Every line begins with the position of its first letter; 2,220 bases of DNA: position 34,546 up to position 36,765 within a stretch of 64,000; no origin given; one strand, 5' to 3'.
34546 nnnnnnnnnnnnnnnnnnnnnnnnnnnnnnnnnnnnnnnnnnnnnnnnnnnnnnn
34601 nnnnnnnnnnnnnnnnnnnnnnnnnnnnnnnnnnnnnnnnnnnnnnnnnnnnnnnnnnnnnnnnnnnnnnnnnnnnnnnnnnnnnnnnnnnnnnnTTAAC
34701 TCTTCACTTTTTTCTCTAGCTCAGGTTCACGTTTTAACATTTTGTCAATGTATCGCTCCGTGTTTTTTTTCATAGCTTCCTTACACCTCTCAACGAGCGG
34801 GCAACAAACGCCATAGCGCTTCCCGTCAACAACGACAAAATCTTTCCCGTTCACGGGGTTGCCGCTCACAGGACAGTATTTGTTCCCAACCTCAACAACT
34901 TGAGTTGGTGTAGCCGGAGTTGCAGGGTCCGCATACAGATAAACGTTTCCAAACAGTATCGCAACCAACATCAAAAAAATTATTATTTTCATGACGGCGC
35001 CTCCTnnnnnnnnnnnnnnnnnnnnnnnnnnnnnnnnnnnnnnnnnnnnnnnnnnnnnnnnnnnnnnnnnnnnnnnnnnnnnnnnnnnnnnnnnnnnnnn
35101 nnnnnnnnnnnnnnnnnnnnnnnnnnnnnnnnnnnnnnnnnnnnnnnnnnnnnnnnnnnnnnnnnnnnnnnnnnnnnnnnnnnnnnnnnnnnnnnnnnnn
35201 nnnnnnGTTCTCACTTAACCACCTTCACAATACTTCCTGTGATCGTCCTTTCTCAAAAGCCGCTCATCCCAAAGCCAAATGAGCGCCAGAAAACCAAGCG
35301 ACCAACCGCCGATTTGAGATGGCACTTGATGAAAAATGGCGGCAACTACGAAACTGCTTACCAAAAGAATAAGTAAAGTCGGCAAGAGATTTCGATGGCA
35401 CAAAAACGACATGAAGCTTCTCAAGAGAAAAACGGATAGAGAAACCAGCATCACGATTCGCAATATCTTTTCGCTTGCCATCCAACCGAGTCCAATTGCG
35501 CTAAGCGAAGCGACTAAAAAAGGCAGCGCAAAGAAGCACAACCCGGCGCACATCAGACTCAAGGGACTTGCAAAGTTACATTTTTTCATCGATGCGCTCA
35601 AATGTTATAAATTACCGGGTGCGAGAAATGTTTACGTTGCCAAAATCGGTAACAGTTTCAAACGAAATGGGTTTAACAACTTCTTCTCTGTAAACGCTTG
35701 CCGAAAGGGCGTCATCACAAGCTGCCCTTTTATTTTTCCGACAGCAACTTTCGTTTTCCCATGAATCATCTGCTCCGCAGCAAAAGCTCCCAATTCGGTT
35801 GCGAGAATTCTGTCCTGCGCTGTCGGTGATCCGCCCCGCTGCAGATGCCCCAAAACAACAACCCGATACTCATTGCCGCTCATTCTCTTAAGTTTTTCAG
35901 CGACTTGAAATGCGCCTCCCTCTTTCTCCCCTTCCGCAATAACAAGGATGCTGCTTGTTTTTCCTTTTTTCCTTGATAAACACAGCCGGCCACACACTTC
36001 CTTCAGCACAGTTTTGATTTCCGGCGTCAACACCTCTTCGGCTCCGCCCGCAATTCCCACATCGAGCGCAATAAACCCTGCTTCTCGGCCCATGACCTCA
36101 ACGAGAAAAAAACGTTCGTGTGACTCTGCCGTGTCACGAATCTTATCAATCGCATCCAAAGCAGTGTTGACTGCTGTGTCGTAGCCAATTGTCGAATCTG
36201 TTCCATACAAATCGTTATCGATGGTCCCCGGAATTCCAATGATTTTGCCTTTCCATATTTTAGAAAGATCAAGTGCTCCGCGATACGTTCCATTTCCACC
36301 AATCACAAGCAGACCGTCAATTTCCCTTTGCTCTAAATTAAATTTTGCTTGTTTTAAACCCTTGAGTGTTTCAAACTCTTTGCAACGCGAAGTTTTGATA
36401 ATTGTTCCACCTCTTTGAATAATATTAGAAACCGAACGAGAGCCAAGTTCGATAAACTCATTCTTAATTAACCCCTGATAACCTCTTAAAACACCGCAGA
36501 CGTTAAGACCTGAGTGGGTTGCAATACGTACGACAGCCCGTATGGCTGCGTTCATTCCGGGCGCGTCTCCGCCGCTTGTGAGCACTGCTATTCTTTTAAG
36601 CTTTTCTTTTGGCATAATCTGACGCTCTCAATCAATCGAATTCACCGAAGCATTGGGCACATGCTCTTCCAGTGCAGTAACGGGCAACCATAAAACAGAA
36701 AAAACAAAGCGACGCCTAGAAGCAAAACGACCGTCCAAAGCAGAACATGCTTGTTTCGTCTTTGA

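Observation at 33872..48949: LOG-family Rossmann domain fused to a YHS domain, plus two further YHS-like proteins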

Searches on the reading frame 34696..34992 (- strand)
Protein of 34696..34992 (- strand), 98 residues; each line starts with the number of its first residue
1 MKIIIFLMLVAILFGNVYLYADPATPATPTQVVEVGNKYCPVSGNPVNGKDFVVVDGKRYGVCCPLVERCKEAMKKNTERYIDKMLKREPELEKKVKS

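Call 3: search_protein_families(library=pfam, proteins=[window:34696-34992:-], max_evalue=0.1)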
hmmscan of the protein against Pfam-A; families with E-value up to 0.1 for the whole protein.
window:34696-34992:- (98 aa): 0 families

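Call 4: search_protein_families(library=ncbifam, proteins=[window:34696-34992:-], max_evalue=0.1)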
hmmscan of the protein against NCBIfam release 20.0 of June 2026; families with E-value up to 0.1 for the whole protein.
window:34696-34992:- (98 aa): 0 families

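Call 21: search_protein_families(library=pfam, proteins=[window:34696-34992:-], max_evalue=10)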
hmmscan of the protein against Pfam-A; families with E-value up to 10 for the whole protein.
window:34696-34992:- (98 aa): 0 families

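Call 25: find_homologous_proteins(query=window:34696-34992:-, max_evalue=0.001)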
Query window:34696-34992:- (98 aa): 3 proteins with E <= 0.001 among 6 candidates.
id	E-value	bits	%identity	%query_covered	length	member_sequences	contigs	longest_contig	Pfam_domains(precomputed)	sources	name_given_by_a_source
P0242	1.7e-59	216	100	100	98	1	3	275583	-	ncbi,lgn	-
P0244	1.1e-47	178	81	100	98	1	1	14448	-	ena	-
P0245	1.6e-47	177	82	100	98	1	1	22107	-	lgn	-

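Call 38: search_protein_representatives(alignment_id=A2)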
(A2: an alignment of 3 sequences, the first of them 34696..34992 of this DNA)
Query: 3 sequences, 98 profile positions. Proteins with E-value up to 0.001 (for the whole library): 454; up to 1e-10: 52; up to 1e-30: 1. The best 150 are listed.
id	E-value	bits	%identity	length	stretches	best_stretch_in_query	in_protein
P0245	7.0e-58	209.1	-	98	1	1-98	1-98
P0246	6.0e-20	87.4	-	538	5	29-83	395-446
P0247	6.3e-17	77.7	-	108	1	1-97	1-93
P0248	7.1e-17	77.6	-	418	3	25-66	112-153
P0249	1.8e-16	76.3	-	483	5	23-87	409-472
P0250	2.0e-16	76.1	-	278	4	5-84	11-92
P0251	3.2e-16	75.5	-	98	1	6-93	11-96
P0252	6.8e-15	71.2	-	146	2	4-89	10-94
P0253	8.0e-15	71.0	-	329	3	7-84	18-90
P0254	1.0e-14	70.7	-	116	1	1-92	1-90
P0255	1.2e-14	70.4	-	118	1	7-91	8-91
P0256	3.2e-14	69.1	-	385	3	29-83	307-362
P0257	4.5e-14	68.6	-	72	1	26-89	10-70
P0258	5.9e-14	68.2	-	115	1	1-92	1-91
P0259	6.5e-14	68.1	-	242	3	21-93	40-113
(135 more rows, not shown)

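Call 40: search_protein_families(library=pfam, alignment_id=A5, max_evalue=0.01)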
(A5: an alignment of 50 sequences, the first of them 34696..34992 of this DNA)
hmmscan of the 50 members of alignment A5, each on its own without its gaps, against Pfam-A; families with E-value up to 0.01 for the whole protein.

A. member 1, window:34696-34992:- (98 aa): 0 families

B. families by the number of members that match (of 50 scanned): 11 families
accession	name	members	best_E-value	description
PF04945.19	YHS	47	3.4e-28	YHS domain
PF24273.1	TRASH_HVO_1752_C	37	2.4e-19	HVO_1752, C-terminal TRASH domain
PF08394.17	Arc_trans_TRASH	6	6.3e-13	Archaeal TRASH domain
PF02375.23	JmjN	3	0.00073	jmjN domain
PF11494.13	Ta0938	1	2e-09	Ta0938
PF12156.14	ATPase-cat_bd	1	1e-05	Putative metal-binding domain of cation transport ATPase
PF12018.13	FAP206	1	5.1e-05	Domain of unknown function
PF08265.16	YL1_C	1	0.00024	YL1 nuclear protein C-terminal domain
PF14353.12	CpXC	1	0.0014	CpXC protein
PF11809.13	DUF3330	1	0.0082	Domain of unknown function (DUF3330)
PF01246.26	Ribosomal_L24e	1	0.0083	Ribosomal protein L24e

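Call 68: search_protein_families(library=padloc, proteins=[window:34696-34992:-], max_evalue=0.01)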
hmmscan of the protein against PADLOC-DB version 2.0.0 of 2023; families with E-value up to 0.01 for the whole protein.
window:34696-34992:- (98 aa): 0 families

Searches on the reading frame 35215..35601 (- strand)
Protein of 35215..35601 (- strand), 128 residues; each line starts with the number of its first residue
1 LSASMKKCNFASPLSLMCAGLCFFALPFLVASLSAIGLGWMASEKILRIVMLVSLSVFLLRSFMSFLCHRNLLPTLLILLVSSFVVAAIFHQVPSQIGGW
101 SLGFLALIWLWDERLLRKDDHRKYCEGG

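Call 3: search_protein_families(library=pfam, proteins=[window:35215-35601:-], max_evalue=0.1)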
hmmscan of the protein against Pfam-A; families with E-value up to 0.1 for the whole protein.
window:35215-35601:- (128 aa): 2 families
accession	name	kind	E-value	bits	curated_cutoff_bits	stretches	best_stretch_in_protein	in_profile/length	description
PF03203.19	MerC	-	2.2e-06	28.7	27.6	1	11-93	4-86/108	MerC mercury resistance protein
PF13828.11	DUF4190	-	0.035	14.3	35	1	15-46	5-34/62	Domain of unknown function (DUF4190)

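Call 4: search_protein_families(library=ncbifam, proteins=[window:35215-35601:-], max_evalue=0.1)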
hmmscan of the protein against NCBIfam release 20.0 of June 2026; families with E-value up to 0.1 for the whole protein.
window:35215-35601:- (128 aa): 1 family
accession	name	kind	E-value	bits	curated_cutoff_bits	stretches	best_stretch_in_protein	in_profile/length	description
NF033784.1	transport_merC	equivalog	0.022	15.1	140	1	12-98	13-98/123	organomercurial transporter MerC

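Call 68: search_protein_families(library=padloc, proteins=[window:35215-35601:-], max_evalue=0.01)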
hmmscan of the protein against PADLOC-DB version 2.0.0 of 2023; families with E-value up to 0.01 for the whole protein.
window:35215-35601:- (128 aa): 0 families

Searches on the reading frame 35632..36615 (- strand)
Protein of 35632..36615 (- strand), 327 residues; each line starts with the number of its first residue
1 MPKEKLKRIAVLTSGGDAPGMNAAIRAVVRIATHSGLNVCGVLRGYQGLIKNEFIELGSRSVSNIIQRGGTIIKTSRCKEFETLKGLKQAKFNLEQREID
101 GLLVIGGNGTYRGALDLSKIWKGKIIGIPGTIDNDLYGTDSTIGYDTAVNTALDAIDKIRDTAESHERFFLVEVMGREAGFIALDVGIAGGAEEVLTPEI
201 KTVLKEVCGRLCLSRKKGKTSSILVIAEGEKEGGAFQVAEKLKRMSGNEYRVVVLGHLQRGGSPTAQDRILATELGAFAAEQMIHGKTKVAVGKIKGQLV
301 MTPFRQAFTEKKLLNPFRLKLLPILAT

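Call 84: search_protein_families(library=pfam, proteins=[window:35632-36615:-], max_evalue=0.0001)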
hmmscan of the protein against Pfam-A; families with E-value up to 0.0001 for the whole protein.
window:35632-36615:- (327 aa): 1 family
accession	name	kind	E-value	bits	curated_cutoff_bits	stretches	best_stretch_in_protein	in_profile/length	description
PF00365.25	PFK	-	9.3e-106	353.7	30.9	1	8-281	1-275/277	Phosphofructokinase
